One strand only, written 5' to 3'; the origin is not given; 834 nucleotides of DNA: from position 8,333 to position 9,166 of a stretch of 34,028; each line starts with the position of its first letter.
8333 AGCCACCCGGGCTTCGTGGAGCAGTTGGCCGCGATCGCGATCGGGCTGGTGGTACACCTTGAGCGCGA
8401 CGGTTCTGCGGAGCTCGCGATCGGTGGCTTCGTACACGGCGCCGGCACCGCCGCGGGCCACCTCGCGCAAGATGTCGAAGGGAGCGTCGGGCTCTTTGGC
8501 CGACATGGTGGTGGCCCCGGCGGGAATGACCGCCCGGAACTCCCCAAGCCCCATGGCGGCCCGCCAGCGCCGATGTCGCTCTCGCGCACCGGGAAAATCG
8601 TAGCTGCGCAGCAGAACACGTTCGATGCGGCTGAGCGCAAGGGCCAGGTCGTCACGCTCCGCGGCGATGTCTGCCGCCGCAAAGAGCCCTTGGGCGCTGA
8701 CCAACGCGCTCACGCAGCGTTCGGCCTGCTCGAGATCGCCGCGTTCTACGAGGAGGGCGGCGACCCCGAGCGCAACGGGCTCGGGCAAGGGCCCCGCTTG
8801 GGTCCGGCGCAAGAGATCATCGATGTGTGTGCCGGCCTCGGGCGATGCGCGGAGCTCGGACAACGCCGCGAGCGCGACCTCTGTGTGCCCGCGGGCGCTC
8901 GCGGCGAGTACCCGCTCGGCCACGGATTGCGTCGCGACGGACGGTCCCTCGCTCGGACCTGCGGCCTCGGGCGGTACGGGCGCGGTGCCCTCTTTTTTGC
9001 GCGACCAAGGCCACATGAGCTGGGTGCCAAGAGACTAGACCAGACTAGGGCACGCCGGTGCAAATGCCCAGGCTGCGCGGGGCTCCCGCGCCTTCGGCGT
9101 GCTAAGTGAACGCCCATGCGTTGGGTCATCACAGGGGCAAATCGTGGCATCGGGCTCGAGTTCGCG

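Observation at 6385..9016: Ser/Thr kinase translationally coupled to a rhodanese-ThiF E1-like enzyme with inverted domain order; a Grx-like gene overlaps its 3' end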

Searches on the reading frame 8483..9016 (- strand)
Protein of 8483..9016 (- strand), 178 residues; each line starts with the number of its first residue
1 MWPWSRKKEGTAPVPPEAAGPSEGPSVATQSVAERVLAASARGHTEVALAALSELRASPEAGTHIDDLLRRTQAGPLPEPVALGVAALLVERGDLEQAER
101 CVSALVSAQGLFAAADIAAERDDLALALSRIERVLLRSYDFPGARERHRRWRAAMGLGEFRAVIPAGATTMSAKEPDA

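Call 71: search_protein_representatives(protein=window:8483-9016:-)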
Query: 178 residues. Proteins with E-value up to 0.001 (for the whole library): 85; up to 1e-10: 25; up to 1e-30: 0. The best 85 are listed.
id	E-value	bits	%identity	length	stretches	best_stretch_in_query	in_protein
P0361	1.2e-25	106.9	45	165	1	43-166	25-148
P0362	2.1e-24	102.8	49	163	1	38-178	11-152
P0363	2.0e-20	89.8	44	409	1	2-160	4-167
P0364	2.2e-19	86.5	40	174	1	45-173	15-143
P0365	2.1e-18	83.3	49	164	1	65-158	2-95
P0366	2.4e-17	79.8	43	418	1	46-177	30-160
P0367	2.1e-16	76.7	38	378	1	21-177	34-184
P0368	1.3e-15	74.2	41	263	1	46-172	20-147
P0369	2.7e-15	73.2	39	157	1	19-158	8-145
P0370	3.1e-15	73.0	37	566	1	6-158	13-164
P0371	4.8e-14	69.1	38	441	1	10-173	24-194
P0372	6.5e-14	68.7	38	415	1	25-175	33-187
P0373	5.0e-13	65.8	41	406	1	16-176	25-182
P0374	1.9e-12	63.9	39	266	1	43-154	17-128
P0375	2.0e-12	63.8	39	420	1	16-173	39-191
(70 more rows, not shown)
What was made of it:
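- Closest known: PknB-type Hanks Ser/Thr kinases paired with FHA-domain proteins. Different: The family is tiny, 85 representative clusters (call 71).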
